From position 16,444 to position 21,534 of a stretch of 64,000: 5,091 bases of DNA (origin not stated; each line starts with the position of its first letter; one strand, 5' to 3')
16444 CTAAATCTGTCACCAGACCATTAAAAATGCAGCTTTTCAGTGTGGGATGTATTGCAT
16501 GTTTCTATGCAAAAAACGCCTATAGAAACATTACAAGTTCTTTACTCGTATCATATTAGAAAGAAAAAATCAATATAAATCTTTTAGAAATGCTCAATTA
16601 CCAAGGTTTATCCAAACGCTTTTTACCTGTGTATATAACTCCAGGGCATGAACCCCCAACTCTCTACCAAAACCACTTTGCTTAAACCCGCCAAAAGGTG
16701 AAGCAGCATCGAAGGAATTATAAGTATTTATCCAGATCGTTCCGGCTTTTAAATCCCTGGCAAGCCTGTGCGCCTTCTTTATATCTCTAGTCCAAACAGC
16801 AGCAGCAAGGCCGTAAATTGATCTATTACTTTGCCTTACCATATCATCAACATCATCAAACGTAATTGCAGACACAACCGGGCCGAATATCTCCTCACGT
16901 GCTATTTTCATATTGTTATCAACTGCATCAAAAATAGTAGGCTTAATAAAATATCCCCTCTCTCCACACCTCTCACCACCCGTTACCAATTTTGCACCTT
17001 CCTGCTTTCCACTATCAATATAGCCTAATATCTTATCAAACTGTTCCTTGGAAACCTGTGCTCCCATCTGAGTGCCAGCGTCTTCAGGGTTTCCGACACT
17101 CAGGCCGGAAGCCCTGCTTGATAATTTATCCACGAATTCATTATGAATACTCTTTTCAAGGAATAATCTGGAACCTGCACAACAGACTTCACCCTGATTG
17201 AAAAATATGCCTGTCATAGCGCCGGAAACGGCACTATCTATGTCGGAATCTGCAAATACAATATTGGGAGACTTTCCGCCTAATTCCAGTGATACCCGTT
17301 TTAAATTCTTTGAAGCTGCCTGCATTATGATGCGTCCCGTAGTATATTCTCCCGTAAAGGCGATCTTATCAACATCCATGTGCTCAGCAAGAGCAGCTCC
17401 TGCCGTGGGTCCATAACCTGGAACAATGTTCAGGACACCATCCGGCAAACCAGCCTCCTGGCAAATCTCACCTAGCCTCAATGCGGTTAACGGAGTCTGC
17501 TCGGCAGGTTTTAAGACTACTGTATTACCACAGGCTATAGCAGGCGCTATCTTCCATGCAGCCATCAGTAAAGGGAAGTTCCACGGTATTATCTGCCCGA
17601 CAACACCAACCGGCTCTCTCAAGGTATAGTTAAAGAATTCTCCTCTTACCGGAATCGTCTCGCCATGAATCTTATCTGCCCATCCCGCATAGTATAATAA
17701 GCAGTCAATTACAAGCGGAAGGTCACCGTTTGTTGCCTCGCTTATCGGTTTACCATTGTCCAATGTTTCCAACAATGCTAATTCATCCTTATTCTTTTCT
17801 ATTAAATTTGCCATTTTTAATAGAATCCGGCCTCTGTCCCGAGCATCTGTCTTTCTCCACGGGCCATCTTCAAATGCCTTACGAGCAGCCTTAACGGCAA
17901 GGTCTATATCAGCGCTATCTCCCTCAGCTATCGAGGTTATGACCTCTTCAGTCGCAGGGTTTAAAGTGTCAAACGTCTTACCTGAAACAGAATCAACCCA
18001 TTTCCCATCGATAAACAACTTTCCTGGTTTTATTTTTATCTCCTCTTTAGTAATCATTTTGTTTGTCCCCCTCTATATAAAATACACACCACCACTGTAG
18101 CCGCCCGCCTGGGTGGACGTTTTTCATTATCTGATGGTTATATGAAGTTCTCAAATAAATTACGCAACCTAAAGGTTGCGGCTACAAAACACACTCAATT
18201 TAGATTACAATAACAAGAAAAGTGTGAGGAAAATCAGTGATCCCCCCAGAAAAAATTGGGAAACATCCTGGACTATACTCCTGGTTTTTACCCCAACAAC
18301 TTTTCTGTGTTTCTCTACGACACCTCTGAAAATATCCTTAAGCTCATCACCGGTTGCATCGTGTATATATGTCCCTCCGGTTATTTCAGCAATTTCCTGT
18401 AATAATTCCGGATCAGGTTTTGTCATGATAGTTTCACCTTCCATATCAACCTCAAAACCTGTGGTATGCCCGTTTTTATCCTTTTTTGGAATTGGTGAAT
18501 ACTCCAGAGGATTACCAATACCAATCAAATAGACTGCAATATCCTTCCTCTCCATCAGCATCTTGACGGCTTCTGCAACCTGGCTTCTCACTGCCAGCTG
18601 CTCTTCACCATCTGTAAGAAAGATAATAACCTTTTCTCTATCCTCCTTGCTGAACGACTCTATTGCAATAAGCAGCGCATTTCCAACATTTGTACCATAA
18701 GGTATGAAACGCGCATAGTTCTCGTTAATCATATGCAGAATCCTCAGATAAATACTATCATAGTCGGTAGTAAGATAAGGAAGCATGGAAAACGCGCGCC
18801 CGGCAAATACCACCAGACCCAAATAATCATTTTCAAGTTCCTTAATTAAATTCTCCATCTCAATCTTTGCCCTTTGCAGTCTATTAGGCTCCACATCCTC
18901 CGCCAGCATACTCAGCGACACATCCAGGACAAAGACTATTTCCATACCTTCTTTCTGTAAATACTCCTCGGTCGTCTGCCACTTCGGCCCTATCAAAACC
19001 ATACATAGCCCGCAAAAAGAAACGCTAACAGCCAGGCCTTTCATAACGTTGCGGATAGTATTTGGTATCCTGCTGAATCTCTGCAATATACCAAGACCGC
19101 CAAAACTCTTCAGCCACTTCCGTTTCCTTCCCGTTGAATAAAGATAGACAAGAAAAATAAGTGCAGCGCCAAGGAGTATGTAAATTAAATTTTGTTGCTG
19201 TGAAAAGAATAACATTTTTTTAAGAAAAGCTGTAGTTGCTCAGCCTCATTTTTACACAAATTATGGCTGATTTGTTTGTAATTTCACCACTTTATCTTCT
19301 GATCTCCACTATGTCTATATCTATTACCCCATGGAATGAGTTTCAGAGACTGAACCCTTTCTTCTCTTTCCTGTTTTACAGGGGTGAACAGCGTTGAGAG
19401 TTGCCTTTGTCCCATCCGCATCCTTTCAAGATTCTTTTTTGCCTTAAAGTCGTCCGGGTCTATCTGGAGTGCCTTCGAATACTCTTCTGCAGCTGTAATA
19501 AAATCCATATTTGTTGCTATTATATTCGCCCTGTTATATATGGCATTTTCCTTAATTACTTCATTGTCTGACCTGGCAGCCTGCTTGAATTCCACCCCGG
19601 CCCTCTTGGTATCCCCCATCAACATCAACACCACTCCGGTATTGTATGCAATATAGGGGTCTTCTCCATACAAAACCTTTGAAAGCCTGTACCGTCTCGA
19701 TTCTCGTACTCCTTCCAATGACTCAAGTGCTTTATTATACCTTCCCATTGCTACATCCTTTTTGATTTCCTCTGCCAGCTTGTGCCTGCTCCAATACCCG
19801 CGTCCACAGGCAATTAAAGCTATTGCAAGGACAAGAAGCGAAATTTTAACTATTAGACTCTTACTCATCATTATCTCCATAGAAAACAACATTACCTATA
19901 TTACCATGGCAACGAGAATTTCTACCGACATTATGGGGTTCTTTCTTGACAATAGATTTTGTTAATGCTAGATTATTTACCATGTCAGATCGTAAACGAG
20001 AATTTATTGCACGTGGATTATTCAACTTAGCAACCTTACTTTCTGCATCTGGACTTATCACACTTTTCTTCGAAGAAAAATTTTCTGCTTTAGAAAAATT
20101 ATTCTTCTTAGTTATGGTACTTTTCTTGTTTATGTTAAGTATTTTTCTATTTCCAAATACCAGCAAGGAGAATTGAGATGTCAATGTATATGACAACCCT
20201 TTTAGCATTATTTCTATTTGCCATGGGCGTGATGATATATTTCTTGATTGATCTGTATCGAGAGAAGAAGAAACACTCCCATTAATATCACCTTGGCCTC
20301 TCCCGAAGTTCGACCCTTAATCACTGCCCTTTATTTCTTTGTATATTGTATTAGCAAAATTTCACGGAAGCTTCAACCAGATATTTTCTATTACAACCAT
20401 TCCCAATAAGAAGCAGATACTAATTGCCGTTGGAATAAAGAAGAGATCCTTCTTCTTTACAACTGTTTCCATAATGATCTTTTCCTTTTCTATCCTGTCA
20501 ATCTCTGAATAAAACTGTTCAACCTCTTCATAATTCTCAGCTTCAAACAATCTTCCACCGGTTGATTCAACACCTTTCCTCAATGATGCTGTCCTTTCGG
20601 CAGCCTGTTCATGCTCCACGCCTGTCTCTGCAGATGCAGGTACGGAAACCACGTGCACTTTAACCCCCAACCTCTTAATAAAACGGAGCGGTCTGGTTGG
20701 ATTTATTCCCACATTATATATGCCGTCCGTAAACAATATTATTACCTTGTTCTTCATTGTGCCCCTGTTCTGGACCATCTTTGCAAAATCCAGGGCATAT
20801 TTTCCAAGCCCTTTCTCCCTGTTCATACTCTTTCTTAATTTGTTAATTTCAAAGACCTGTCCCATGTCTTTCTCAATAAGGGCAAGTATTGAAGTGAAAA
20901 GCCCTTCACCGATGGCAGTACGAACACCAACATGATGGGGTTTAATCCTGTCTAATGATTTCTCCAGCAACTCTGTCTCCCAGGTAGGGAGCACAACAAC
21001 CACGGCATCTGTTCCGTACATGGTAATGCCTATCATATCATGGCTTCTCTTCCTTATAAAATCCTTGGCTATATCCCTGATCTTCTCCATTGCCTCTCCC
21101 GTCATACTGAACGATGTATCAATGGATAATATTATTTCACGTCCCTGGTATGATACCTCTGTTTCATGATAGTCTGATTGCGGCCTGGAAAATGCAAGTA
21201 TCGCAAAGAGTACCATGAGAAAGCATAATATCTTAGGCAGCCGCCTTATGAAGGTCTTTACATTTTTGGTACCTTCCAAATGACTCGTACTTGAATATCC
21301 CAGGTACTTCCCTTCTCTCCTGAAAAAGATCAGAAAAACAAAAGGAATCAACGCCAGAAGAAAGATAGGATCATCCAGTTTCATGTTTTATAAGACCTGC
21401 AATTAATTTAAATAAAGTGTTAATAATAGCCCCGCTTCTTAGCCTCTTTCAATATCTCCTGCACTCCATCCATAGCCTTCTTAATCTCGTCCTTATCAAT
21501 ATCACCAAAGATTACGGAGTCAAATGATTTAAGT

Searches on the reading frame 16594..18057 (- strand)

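Call 51: search_protein_families(library=pfam, proteins=[window:16594-18057:-], max_evalue=0.00001)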
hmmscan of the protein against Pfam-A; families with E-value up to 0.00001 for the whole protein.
window:16594-18057:- (487 aa): 1 family
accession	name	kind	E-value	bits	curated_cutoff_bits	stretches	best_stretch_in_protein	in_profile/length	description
PF00171.27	Aldedh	-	5e-191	635.7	23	1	20-481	1-461/461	Aldehyde dehydrogenase family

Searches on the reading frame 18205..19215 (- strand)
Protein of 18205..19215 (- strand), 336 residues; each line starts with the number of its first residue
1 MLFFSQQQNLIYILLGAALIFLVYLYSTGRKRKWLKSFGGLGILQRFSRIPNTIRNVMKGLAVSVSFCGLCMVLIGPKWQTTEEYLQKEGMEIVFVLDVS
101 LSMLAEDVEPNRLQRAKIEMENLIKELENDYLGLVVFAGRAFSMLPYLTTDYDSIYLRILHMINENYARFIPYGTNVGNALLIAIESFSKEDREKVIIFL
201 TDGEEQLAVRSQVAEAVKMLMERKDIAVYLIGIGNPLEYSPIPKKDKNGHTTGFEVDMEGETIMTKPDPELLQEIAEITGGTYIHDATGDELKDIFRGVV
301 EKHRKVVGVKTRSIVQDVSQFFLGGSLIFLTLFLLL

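Call 51: search_protein_families(library=pfam, proteins=[window:18205-19215:-], max_evalue=0.00001)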
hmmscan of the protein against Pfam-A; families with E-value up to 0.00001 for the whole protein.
window:18205-19215:- (336 aa): 2 families
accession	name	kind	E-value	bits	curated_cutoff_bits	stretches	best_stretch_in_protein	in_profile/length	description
PF13519.12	VWA_2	-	1.1e-17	65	27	1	93-204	1-107/107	von Willebrand factor type A domain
PF00092.34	VWA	-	4.3e-13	50.3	23.8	1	93-240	2-146/174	von Willebrand factor type A domain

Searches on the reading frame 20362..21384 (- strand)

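Call 51: search_protein_families(library=pfam, proteins=[window:20362-21384:-], max_evalue=0.00001)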
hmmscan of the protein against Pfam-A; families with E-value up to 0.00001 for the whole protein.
window:20362-21384:- (340 aa): 2 families
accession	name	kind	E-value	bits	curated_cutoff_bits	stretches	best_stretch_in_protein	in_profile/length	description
PF00092.34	VWA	-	3.4e-11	44.1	23.8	1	189-293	81-173/174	von Willebrand factor type A domain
PF13519.12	VWA_2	-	7.6e-10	39.8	27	1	85-169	2-89/107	von Willebrand factor type A domain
